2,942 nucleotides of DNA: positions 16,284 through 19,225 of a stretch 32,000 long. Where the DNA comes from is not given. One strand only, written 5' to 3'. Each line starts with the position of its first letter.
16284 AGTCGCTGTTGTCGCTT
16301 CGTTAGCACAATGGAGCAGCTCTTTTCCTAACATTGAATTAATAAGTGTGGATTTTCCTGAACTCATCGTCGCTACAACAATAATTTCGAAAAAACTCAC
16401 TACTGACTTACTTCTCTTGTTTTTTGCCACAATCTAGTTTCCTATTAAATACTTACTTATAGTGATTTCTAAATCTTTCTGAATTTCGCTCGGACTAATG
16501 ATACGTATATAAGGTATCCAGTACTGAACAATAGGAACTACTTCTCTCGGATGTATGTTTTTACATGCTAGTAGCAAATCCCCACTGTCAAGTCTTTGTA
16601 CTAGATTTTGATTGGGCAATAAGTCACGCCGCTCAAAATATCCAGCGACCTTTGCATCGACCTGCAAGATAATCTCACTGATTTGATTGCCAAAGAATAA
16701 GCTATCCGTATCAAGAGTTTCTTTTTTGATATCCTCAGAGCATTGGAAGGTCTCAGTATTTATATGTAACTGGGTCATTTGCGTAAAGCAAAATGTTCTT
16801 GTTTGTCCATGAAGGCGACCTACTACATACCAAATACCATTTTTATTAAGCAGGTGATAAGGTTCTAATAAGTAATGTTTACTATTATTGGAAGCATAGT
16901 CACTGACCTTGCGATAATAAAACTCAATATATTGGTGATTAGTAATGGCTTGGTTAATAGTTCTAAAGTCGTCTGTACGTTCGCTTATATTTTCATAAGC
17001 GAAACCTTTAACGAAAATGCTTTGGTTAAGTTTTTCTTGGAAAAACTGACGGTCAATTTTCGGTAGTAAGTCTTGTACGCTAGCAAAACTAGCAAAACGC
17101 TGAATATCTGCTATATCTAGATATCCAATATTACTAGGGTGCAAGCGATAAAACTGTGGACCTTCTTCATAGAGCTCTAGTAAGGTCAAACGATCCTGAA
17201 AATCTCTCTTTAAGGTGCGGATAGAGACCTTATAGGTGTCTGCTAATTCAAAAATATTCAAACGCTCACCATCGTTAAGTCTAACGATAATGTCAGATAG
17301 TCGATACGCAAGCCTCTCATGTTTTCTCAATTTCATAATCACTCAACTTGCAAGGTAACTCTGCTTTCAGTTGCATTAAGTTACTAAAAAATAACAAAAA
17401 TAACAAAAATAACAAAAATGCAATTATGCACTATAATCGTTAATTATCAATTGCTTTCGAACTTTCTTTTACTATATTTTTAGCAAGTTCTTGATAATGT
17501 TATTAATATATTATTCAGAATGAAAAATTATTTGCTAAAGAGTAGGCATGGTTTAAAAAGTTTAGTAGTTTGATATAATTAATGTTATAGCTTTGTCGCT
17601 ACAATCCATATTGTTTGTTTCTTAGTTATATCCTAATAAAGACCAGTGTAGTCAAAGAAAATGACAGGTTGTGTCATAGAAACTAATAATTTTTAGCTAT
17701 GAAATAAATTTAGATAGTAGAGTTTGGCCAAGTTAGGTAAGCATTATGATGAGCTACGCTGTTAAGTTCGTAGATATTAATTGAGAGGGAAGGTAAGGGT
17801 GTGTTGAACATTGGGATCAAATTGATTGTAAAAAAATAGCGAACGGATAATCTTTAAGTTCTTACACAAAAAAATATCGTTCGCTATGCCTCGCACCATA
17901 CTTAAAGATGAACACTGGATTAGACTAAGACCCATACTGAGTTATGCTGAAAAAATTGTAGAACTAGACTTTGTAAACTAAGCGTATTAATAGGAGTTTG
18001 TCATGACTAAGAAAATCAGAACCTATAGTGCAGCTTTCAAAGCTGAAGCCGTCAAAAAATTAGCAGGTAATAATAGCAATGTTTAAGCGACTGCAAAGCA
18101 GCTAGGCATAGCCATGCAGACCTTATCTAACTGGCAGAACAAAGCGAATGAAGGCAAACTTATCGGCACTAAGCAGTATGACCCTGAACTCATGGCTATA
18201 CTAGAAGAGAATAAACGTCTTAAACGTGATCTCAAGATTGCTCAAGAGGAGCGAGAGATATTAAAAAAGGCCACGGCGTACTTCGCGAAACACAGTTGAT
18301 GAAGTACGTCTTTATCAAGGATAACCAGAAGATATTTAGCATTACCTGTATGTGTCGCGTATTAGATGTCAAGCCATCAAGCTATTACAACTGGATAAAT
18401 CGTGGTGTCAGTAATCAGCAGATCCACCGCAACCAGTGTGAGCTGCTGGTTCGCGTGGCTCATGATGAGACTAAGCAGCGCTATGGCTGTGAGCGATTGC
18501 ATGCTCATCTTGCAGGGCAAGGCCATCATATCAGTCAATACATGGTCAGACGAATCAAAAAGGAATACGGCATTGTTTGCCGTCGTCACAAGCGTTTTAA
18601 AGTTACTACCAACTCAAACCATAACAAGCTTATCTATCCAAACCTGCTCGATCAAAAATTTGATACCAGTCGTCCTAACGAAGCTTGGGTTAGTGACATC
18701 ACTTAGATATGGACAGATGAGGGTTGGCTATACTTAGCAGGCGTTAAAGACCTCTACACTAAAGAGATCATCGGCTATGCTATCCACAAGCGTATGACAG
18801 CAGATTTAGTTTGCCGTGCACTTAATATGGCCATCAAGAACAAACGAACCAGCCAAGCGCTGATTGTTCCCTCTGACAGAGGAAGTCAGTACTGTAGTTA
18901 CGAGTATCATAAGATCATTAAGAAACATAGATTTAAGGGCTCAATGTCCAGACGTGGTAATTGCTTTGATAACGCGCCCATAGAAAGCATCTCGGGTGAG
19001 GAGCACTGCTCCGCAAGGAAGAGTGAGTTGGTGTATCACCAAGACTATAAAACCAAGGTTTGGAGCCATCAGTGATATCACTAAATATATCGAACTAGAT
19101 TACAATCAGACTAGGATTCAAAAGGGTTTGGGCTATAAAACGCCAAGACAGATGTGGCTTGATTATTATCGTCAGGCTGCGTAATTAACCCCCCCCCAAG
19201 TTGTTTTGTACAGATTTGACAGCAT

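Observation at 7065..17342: Eight-gene WYL-headed operon joining two dynamin-like GTPases, a tail-anchored membrane protein, a membrane-embedded HerA/FtsK-type ATPase, an HNH/EndoVII nuclease with immunity-like partner and a HEPN protein: candidate undescribed conflict system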

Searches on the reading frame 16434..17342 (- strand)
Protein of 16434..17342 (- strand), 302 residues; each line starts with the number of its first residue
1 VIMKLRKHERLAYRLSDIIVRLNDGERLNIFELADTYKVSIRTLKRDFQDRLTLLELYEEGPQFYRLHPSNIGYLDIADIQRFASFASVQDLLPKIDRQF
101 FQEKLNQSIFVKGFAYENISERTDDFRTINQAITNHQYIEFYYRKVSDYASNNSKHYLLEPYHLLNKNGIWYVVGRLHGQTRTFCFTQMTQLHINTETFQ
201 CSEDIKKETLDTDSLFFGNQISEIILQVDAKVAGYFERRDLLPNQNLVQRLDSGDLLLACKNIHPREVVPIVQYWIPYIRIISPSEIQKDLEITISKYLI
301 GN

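Call 3: search_protein_families(library=pfam, proteins=[window:16434-17342:-], max_evalue=0.1)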
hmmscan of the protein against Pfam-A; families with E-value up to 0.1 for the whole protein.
window:16434-17342:- (302 aa): 3 families
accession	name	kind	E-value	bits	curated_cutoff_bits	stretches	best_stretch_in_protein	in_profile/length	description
PF13280.12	WYL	-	4.4e-12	46.3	21.8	1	126-193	3-69/70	WYL domain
PF08279.18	HTH_11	-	0.0043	17.4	25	1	14-49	1-37/55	HTH domain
PF25583.1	WCX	-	0.066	14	23.9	0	224-295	5-72/76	WCX domain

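Call 4: search_protein_families(library=padloc, proteins=[window:16434-17342:-], max_evalue=0.1)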
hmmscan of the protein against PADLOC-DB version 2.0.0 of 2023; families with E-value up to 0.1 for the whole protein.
window:16434-17342:- (302 aa): 4 families
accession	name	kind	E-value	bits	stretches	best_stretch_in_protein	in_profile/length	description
PDLC01457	WYL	-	1.9e-23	81.2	1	11-233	2-207/229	"CAS-I,CAS-II,CAS-III,CAS-IV,CAS-V,CAS-VI; associated_signaling"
PDLC01652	WYL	-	7.9e-19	66.5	1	122-292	16-155/162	"CAS-I,CAS-II,CAS-III,CAS-IV,CAS-V,CAS-VI; associated_signaling"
PDLC01766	Cas3c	-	1.4e-06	24.8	1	120-296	131-310/1009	-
PDLC01408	Csm4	-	0.0031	13.9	1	135-223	416-502/652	CAS-III-D; effector_G5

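Call 5: search_protein_families(library=ncbifam, proteins=[window:16434-17342:-], max_evalue=0.1)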
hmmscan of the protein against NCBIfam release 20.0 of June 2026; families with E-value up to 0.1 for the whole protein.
window:16434-17342:- (302 aa): 1 family
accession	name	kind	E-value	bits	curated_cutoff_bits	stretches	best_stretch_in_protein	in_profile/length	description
NF053609.1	Sul12a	equivalog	0.082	13.1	150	0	11-57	3-51/103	Sul12a family chromatin-organizing protein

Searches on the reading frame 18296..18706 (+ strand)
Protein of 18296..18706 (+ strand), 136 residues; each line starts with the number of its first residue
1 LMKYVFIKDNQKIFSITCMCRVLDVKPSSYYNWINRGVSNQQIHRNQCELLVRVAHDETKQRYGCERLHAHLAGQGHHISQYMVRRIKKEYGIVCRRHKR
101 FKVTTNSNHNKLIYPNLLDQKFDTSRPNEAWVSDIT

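Call 8: search_protein_families(library=pfam, proteins=[window:18296-18706:+], max_evalue=0.01)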
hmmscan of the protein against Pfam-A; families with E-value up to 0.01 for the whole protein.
window:18296-18706:+ (136 aa): 1 family
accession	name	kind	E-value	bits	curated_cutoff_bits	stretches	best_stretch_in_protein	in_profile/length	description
PF13276.12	HTH_21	-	2.5e-10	40.9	28.1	1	51-101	9-60/60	HTH-like domain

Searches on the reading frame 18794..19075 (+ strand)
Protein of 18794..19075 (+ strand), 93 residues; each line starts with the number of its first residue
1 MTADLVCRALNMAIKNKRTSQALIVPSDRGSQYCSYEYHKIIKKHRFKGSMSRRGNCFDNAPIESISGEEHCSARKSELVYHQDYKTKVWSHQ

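Call 8: search_protein_families(library=pfam, proteins=[window:18794-19075:+], max_evalue=0.01)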
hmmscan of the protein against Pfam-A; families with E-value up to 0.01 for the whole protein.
window:18794-19075:+ (93 aa): 1 family
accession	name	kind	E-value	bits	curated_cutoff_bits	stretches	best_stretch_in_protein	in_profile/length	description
PF00665.32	rve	-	3.9e-11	43.5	32.6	1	1-57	46-102/102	Integrase core domain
